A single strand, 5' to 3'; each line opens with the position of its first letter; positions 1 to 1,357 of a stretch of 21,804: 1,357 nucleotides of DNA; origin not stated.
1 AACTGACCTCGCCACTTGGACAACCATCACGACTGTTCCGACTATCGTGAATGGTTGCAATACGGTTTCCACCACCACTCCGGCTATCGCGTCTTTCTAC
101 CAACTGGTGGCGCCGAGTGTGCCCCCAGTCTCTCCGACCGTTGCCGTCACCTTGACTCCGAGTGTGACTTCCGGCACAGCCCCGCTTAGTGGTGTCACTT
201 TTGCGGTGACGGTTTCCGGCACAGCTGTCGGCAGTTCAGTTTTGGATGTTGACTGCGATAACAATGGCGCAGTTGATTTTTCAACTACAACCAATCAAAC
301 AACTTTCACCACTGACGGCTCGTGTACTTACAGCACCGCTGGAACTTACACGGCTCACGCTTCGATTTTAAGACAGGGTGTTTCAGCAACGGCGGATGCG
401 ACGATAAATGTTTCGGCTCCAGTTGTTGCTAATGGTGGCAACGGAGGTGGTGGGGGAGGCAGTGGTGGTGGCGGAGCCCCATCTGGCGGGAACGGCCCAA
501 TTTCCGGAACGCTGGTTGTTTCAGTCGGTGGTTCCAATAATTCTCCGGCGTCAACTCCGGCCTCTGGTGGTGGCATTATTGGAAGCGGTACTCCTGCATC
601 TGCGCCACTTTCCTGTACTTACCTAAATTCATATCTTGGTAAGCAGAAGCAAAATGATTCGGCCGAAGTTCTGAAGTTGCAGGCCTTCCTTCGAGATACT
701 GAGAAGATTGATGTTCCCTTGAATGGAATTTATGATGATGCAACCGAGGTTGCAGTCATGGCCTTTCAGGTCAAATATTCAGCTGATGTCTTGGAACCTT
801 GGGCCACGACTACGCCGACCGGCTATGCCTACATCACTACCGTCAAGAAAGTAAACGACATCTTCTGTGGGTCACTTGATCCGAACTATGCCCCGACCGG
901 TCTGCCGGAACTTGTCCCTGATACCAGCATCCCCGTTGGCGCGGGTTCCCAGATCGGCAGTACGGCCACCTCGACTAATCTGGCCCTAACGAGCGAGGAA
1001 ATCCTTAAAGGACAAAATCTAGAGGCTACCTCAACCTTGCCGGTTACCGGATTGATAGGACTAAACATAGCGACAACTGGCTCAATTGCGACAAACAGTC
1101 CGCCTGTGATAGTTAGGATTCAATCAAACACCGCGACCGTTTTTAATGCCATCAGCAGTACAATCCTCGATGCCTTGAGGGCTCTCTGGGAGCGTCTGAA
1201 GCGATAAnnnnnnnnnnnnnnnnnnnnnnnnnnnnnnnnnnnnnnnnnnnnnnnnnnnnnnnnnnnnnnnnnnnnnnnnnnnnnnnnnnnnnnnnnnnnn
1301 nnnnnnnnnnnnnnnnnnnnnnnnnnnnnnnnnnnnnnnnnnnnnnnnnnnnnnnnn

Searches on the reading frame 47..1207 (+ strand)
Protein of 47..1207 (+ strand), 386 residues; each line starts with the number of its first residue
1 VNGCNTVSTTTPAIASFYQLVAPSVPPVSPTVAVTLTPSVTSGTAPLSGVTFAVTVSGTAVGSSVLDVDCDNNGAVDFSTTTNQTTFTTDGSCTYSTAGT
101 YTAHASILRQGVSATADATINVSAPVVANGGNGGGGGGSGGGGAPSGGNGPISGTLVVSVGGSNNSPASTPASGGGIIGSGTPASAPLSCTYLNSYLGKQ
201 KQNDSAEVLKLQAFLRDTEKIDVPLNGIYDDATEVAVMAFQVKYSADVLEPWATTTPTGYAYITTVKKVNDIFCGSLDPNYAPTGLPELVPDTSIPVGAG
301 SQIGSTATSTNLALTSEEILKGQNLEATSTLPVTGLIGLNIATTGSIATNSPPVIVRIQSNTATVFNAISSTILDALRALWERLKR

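Call 24: search_protein_families(library=ncbifam, proteins=[window:47-1207:+], max_evalue=0.001)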
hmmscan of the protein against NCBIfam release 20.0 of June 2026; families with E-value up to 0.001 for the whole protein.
window:47-1207:+ (386 aa): 0 families

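Call 42: find_encoding_contigs(protein=window:47-1207:+, flank=10000, max_places=3)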
Protein window:47-1207:+ (386 aa): no gene with exactly this product is on record in the collection.
